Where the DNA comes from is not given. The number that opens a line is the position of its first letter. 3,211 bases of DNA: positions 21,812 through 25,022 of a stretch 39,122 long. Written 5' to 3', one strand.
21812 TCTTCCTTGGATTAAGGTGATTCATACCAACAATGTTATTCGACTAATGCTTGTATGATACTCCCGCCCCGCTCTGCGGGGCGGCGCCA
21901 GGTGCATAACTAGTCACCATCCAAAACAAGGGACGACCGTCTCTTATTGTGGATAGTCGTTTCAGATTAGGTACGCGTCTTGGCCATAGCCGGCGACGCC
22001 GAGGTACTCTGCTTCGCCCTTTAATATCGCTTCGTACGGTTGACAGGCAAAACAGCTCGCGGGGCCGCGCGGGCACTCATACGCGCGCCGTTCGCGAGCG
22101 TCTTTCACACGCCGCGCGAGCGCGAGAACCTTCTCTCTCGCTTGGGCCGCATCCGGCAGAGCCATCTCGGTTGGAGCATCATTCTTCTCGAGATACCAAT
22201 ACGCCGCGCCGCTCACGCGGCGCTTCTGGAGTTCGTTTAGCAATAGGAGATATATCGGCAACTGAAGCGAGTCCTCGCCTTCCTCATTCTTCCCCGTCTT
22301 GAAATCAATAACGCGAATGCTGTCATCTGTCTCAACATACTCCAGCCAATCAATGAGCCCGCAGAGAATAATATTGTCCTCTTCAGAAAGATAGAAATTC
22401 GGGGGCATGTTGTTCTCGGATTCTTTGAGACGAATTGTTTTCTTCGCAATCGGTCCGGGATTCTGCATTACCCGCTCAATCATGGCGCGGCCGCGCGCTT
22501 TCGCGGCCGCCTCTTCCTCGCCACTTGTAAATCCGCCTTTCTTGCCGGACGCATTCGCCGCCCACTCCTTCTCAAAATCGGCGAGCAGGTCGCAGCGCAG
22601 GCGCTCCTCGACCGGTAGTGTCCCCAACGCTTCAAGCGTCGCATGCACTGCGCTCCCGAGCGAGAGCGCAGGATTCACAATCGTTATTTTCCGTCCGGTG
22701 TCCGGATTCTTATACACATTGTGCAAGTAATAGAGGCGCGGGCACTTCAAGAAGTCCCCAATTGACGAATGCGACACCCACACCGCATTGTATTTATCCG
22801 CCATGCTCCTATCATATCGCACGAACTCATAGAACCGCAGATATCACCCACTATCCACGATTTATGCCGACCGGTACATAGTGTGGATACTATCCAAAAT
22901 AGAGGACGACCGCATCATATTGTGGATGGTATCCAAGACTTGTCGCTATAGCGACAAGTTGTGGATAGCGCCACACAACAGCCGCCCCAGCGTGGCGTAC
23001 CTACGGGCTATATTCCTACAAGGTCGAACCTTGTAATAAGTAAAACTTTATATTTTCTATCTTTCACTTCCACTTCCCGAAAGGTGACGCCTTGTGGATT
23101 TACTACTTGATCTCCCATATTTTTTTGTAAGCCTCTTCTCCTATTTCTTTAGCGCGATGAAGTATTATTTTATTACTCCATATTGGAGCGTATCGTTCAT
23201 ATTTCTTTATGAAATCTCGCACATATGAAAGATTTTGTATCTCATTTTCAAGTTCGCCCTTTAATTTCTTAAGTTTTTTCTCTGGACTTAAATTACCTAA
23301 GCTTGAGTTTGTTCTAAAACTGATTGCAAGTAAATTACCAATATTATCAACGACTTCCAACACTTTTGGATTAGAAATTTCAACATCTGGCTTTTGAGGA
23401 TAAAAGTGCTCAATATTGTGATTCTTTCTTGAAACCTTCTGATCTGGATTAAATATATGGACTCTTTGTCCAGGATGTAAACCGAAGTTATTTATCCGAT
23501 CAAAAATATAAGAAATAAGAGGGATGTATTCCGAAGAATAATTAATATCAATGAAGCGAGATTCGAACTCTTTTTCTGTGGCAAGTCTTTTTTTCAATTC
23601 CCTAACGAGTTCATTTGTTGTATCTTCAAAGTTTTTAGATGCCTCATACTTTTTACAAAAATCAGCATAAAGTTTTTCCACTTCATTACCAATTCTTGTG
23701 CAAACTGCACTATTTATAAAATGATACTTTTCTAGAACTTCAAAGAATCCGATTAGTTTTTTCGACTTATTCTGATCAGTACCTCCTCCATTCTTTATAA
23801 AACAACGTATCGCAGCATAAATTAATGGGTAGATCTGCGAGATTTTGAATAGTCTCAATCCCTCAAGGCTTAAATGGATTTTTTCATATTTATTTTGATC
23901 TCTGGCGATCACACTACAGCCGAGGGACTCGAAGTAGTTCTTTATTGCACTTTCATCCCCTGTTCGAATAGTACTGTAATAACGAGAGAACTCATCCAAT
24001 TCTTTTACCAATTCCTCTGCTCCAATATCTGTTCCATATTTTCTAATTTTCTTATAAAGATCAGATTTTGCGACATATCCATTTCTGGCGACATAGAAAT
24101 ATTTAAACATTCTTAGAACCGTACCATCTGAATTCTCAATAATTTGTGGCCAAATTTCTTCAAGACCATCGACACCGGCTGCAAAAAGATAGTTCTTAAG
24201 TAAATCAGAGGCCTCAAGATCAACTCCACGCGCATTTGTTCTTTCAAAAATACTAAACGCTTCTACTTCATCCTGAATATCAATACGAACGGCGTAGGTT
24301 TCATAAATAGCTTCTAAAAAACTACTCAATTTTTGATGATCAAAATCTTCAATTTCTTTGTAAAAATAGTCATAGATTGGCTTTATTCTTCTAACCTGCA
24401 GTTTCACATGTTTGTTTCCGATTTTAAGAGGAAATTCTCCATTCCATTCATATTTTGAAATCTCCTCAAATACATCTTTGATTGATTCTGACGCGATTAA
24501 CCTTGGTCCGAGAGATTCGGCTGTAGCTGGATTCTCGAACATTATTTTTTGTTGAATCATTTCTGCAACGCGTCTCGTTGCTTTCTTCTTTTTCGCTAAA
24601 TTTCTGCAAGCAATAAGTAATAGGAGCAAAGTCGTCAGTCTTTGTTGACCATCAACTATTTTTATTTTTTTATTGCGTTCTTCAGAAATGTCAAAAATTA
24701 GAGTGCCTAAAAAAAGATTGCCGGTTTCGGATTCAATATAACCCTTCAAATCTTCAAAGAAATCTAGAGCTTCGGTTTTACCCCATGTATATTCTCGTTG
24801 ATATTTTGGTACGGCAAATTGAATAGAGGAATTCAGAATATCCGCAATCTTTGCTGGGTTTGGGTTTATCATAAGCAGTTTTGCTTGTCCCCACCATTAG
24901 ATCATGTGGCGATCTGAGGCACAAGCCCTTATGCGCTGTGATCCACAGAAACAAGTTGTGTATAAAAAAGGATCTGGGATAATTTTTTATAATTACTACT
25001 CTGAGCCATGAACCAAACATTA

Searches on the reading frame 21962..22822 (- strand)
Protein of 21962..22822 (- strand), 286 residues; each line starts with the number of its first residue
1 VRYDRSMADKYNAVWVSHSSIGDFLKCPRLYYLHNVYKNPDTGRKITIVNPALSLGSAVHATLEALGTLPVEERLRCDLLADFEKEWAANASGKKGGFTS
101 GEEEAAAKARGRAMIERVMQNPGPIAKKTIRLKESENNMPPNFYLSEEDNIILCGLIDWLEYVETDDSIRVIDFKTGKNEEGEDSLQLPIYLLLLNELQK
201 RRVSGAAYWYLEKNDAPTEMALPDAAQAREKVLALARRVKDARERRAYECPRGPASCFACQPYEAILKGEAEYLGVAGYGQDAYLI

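Call 7: search_protein_families(library=pfam, proteins=[window:21962-22822:-], max_evalue=0.01)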
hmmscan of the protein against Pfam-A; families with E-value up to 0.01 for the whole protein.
window:21962-22822:- (286 aa): 2 families
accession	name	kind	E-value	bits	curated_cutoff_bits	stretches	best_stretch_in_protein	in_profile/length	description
PF12705.13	PDDEXK_1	-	6.8e-26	92.1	22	1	16-260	2-240/247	PD-(D/E)XK nuclease superfamily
PF01930.23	Cas_Cas4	-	5e-05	23.9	22.7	1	156-263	55-155/160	Domain of unknown function DUF83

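Call 13: find_encoding_contigs(protein=window:21965-22804:-, flank=10000, max_places=6)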
Protein seq(280 aa) (280 aa): 5 contigs read that carry it; 5 places shown.
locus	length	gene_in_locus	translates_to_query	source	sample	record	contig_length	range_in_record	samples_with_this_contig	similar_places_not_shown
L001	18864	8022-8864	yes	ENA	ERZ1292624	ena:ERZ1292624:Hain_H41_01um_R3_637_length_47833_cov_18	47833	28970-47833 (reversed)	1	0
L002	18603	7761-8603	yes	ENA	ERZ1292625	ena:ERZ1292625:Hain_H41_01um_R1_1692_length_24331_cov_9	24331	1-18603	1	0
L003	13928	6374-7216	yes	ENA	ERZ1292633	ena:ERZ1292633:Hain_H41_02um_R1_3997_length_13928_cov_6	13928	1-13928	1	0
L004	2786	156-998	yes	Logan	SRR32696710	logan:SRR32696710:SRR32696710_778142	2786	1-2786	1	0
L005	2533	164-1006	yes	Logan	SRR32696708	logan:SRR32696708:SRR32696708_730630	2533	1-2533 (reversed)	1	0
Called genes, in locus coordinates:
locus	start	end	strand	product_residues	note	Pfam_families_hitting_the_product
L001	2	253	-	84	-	?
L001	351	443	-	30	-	-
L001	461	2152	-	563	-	PF01565:FAD_binding_4, PF02913:FAD-oxidase_C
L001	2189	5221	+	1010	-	PF02450:LCAT, PF24096:DUF7379 (weak)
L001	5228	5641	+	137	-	-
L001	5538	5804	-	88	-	-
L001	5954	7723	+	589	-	PF03235:GmrSD_N, PF07510:GmrSD_C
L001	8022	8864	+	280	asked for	PF12705:PDDEXK_1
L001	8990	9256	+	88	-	-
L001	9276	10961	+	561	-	PF05970:PIF1, PF13245:AAA_19, PF13401:AAA_22 (weak), PF13604:AAA_30, PF14493:HTH_40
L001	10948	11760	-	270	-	PF00480:ROK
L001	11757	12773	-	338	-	PF10432:bact-PGI_C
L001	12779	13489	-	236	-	PF01996:F420_ligase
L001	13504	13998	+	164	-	PF01988:VIT1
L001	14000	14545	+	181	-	PF14378:PAP2_3 (weak), PF01569:PAP2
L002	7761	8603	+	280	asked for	PF12705:PDDEXK_1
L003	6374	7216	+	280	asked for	PF12705:PDDEXK_1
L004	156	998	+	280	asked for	PF12705:PDDEXK_1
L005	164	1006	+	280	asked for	PF12705:PDDEXK_1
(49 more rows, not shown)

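Call 45: search_protein_families(library=ncbifam, proteins=[window:21962-22804:-], max_evalue=0.01)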
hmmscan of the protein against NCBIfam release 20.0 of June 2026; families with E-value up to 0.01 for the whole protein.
window:21962-22804:- (280 aa): 3 families
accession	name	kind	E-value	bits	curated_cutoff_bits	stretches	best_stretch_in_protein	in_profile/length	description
TIGR00372.1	cas4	equivalog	1.6e-09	37.9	65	1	139-255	61-173/180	CRISPR-associated protein Cas4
NF049935.1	cas4g_cas1g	exception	3.1e-05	22.6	560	1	98-240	28-168/546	CRISPR-associated endonuclease Cas4g/Cas1g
NF010485.0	PRK13909.1-2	equivalog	0.0024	16.2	650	1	151-202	848-897/909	RecB-like helicase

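Call 66: find_homologous_proteins(query=window:21962-22804:-, max_evalue=1e-20)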
Query window:21962-22804:- (280 aa): 5819 proteins with E <= 1e-20 among 8000 candidates; the best 120 are listed.
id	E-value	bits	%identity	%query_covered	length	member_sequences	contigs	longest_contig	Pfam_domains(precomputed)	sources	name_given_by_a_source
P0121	2.5e-185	632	100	100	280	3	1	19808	PF12705.14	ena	-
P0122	1.9e-164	564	88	100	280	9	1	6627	PF12705.14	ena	-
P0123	2.3e-164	563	89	100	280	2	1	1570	PF12705.14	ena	-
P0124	2.5e-164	563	88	100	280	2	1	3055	PF12705.14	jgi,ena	-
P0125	2.5e-164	563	86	100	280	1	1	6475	PF12705.14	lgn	-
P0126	3.6e-164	563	88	100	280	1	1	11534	PF01930.24,PF12705.14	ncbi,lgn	-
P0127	1.5e-163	561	88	100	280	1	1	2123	PF01930.24,PF12705.14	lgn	-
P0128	4.6e-163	559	86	100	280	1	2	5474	PF12705.14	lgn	-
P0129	5.3e-163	559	87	100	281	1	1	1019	PF12705.14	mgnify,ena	mgnify:CR=1 FL=1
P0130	8.5e-163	558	87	100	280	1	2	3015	PF01930.24,PF12705.14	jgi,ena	-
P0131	1.2e-162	558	87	100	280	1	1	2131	PF01930.24,PF12705.14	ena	-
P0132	2.2e-162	557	86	100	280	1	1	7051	PF12705.14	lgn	-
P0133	2.5e-162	557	85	100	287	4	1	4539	PF12705.14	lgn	-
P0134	4.1e-162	556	86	100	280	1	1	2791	PF12705.14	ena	-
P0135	1.4e-161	554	87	100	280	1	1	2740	PF12705.14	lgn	-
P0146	3.4e-160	550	86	99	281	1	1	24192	PF12705.14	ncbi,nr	ncbi:PD-(D/E)XK nuclease family protein [Candidatus Kaiserbacteria bacterium]|nr:PD-(D/E)XK nuclease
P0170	1.6e-155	534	84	100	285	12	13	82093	PF12705.14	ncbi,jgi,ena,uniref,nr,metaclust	ncbi:hypothetical protein A3C19_03550 [Candidatus Kaiserbacteria bacterium RIFCSPHIGHO2_02_FULL_54_2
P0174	8.6e-155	532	82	100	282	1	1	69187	PF01930.24,PF12705.14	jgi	-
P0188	2.6e-150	517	79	100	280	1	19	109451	PF12705.14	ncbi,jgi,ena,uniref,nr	ncbi:hypothetical protein A2678_03235 [Candidatus Kaiserbacteria bacterium RIFCSPHIGHO2_01_FULL_53_3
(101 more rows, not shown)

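Call 67: find_encoding_contigs(protein=P0146, flank=5000, max_places=1)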
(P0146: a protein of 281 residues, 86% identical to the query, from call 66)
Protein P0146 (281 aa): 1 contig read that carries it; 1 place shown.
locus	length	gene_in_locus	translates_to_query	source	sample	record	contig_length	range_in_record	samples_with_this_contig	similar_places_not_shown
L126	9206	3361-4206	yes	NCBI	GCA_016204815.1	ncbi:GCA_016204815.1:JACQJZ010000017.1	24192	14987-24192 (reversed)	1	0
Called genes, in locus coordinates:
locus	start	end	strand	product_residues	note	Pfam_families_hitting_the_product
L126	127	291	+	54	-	-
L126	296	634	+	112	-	-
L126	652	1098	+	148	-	PF00903:Glyoxalase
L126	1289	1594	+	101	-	-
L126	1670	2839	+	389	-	-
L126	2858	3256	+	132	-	PF07883:Cupin_2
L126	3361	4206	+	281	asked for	PF12705:PDDEXK_1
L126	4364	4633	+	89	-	PF18926:DUF5676 (weak)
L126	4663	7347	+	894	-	PF00690:Cation_ATPase_N, PF00122:E1-E2_ATPase, PF00702:Hydrolase, PF13246:Cation_ATPase, PF00689:Cation_ATPase_C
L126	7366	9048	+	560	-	PF05970:PIF1, PF13245:AAA_19, PF13401:AAA_22 (weak), PF13604:AAA_30, PF14493:HTH_40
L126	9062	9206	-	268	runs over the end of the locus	PF00480:ROK, PF02685:Glucokinase (faint)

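Call 68: find_encoding_contigs(protein=P0170, flank=5000, max_places=1)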
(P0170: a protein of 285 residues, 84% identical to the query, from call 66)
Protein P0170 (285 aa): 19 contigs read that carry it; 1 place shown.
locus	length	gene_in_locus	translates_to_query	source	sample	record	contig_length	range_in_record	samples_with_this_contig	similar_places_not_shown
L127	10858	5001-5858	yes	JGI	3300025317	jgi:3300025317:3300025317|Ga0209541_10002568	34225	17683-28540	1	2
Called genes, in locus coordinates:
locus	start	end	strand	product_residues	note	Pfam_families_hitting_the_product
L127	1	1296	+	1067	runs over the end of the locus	PF02450:LCAT, PF24096:DUF7379 (weak), PF18676:MBG_2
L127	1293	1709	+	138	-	-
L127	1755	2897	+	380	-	PF00145:DNA_methylase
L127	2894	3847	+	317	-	-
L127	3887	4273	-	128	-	PF01726:LexA_DNA_bind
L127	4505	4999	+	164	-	-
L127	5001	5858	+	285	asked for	PF12705:PDDEXK_1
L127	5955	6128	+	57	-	-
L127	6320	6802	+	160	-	-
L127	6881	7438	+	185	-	-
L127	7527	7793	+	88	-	PF18926:DUF5676 (weak)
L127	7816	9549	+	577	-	PF05970:PIF1, PF13245:AAA_19, PF13401:AAA_22 (weak), PF13604:AAA_30, PF14493:HTH_40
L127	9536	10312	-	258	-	PF00702:Hydrolase (weak), PF08282:Hydrolase_3, PF13419:HAD_2 (faint), PF03332:PMM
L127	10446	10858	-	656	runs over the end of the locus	PF04041:Glyco_hydro_130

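Call 69: find_encoding_contigs(protein=P0174, flank=5000, max_places=1)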
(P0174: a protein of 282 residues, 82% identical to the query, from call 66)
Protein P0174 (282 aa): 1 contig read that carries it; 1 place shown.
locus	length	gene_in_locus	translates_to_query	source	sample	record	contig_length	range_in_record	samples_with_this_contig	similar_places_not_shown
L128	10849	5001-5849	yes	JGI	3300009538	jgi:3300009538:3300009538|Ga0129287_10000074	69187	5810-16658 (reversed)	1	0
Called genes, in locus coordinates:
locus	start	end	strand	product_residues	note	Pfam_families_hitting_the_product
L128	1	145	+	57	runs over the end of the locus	-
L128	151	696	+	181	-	-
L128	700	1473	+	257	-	PF06044:DpnI, PF17726:DpnI_C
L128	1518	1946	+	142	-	-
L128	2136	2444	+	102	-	-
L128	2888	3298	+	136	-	PF03073:TspO_MBR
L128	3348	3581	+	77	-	PF07866:DUF1653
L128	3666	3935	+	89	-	-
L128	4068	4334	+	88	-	PF01047:MarR (weak), PF01022:HTH_5 (weak)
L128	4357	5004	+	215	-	PF01569:PAP2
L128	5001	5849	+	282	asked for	PF12705:PDDEXK_1, PF01930:Cas_Cas4 (faint)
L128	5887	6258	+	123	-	-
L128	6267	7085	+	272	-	-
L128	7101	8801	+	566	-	PF05970:PIF1, PF13245:AAA_19, PF13401:AAA_22 (faint), PF13604:AAA_30, PF14493:HTH_40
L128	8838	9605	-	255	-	PF00702:Hydrolase (faint), PF08282:Hydrolase_3, PF03332:PMM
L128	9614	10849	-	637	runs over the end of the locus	PF04041:Glyco_hydro_130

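Call 70: find_encoding_contigs(protein=P0188, flank=5000, max_places=1)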
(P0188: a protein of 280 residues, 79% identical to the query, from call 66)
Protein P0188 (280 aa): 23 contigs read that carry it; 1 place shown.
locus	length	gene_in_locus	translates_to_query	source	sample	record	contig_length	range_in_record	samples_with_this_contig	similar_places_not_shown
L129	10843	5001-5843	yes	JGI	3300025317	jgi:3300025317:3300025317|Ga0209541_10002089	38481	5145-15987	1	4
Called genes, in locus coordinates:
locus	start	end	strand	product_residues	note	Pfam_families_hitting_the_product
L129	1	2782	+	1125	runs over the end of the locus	PF05048:NosD (weak), PF13229:Beta_helix (weak), PF05048:NosD, PF13229:Beta_helix, PF02450:LCAT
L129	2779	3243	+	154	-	-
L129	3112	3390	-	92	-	-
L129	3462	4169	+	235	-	PF08713:DNA_alkylation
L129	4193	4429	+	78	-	-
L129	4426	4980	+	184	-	PF10755:DUF2585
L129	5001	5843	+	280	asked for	PF12705:PDDEXK_1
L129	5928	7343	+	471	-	PF00535:Glycos_transf_2, PF13641:Glyco_tranf_2_3, PF13506:Glyco_transf_21 (weak), PF13632:Glyco_trans_2_3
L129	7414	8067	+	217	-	-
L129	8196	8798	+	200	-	-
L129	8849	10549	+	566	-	PF05970:PIF1, PF13245:AAA_19, PF13401:AAA_22 (weak), PF13604:AAA_30, PF14493:HTH_40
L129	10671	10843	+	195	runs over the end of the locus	-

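Call 76: search_protein_families(library=padloc, proteins=[window:21962-22804:-], max_evalue=0.001)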
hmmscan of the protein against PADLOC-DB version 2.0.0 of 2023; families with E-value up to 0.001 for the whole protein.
window:21962-22804:- (280 aa): 11 families
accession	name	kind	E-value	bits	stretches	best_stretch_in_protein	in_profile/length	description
PDLC00943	Cas4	-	4.2e-10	37.9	1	139-255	61-173/180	CRISPR-associated protein Cas4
PDLC01447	Cas4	-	1e-08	33.8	1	9-255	4-152/161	"CAS-I,CAS-II,CAS-III,CAS-IV,CAS-V,CAS-VI; acquisition_associated"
PDLC01250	Cas4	-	1.9e-08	32.7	1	143-255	58-162/168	"CAS-I,CAS-II,CAS-III,CAS-IV,CAS-V,CAS-VI; acquisition_associated"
PDLC02410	Aga_Cas4-like_Nuc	-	1.9e-08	32.4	1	106-221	93-201/255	Class II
PDLC01611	Cas4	-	3.1e-08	32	1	99-255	29-151/158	"CAS-I,CAS-II,CAS-III,CAS-IV,CAS-V,CAS-VI; acquisition_associated"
PDLC02405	Aga_Cas4-like_Nuc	-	3.2e-08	31.3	1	97-220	90-211/270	Class II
PDLC02083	Cas4_II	-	1.9e-07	29.7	1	121-254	50-174/186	-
PDLC00944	Cas4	-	5.5e-06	24.7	1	138-260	59-176/177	Cas4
PDLC02035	Cas4d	-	1.2e-05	22.8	1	137-265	56-179/196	-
PDLC02034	Cas4d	-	3.7e-05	21.5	1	137-266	63-186/192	-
PDLC00058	DruK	-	0.00039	17.2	0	154-175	162-183/388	PD-(D/E)XK nuclease superfamily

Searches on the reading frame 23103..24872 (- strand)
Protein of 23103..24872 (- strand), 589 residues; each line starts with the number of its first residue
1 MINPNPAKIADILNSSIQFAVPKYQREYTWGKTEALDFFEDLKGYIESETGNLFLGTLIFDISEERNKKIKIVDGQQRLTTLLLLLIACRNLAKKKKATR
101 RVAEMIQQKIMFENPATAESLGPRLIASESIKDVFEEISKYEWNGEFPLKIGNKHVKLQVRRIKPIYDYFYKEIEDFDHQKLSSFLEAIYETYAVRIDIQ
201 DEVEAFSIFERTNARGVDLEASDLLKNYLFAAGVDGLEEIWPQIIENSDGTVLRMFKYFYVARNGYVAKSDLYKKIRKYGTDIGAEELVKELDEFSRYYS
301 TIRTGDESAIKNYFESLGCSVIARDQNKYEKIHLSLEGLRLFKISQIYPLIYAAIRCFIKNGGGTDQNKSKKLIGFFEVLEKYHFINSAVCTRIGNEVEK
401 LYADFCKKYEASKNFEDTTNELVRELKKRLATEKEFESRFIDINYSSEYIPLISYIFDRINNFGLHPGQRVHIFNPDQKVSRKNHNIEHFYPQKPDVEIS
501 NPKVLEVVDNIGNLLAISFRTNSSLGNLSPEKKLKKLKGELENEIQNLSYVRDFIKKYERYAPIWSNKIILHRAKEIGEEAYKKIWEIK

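Call 7: search_protein_families(library=pfam, proteins=[window:23103-24872:-], max_evalue=0.01)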
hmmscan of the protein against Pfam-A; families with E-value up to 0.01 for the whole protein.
window:23103-24872:- (589 aa): 2 families
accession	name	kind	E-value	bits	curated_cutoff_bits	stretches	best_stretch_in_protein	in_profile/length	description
PF03235.19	GmrSD_N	-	6.6e-34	118.2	33.2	1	9-230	1-199/199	GmrSD restriction endonuclease, N-terminal domain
PF07510.16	GmrSD_C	-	3.8e-09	37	23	1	434-575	5-133/138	GmrSD restriction endonucleases, C-terminal domain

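Call 76: search_protein_families(library=padloc, proteins=[window:23103-24872:-], max_evalue=0.001)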
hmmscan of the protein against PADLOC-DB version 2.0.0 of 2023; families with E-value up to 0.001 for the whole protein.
window:23103-24872:- (589 aa): 31 families (the best 25 are shown)
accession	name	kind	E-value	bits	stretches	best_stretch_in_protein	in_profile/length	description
PDLC04157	HEC-06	-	1e-68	230.4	1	4-582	9-552/558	-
PDLC04155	HEC-06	-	4.5e-66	221.5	1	6-587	9-559/562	-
PDLC04154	HEC-06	-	8e-64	214.3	1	2-588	7-566/569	-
PDLC02687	Orf5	-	3e-53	179.4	1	5-534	4-518/543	Orf5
PDLC02700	Orf5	-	2.9e-45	153.1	1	10-539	4-520/555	Orf5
PDLC02695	Orf5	-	4.2e-39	132.4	1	2-537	3-564/601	Orf5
PDLC02693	Orf5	-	7.1e-38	128.9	1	11-586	1-542/543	Orf5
PDLC02691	Orf5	-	2.1e-26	90.6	1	4-586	5-579/579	Orf5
PDLC02686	Orf5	-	2.8e-26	90.2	1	9-248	10-257/566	Orf5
PDLC02698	Orf5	-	4.4e-24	83.2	1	9-306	10-331/573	Orf5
PDLC02690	Orf5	-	2.7e-23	80.7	1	12-231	3-213/531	Orf5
PDLC04156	HEC-06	-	4.8e-23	79.5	1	10-278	12-298/562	-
PDLC02701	Orf5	-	1.3e-22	78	1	2-536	3-556/596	Orf5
PDLC02699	Orf5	-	1.4e-21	74.8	1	19-530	1-501/530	Orf5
PDLC02692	Orf5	-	3.8e-18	63.5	1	18-232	7-216/558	Orf5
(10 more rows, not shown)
